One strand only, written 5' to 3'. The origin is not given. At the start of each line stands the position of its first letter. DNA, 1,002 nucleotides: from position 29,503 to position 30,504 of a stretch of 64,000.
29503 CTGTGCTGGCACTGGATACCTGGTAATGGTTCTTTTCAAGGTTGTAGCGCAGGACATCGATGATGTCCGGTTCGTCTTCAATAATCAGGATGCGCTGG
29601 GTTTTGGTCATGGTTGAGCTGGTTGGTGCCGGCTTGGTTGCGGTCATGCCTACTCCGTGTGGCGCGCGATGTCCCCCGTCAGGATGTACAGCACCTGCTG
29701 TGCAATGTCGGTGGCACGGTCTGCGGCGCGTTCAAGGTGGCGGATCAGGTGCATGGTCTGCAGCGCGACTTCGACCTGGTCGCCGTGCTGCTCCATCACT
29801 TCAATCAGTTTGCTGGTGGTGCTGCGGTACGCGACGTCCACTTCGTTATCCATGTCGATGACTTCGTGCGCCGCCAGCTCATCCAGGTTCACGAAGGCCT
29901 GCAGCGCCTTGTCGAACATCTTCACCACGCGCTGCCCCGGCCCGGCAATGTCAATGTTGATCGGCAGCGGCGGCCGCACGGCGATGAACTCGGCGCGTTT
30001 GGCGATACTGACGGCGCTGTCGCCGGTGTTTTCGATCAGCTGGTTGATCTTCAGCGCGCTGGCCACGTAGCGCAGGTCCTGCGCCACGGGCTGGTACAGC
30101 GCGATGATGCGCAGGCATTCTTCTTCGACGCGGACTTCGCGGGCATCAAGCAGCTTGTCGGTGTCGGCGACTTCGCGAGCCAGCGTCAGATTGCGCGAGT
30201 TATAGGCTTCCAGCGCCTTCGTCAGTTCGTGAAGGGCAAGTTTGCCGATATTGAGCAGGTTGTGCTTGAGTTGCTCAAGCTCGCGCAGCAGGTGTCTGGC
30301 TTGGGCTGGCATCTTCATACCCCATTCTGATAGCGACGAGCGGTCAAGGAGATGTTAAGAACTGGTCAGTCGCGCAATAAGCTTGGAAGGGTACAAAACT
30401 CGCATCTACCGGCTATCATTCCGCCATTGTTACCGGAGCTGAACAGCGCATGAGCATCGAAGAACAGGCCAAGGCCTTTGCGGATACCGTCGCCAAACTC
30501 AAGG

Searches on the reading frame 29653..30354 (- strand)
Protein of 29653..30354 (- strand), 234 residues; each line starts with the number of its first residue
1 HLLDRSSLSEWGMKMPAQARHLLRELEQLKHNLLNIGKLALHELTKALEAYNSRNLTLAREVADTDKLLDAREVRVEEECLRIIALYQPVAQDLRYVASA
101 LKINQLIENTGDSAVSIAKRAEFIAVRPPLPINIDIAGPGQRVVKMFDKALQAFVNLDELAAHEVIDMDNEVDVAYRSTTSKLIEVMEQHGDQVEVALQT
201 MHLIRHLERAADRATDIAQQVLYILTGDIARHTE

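Call 67: search_protein_families(library=pfam, max_evalue=0.0001, proteins=[window:29653-30354:-])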
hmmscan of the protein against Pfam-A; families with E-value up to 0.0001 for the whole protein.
window:29653-30354:- (234 aa): 1 family
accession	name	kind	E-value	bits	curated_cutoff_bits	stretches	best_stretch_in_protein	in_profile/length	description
PF01895.24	PhoU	-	2e-36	124.7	23.5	2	140-221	5-89/89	PhoU domain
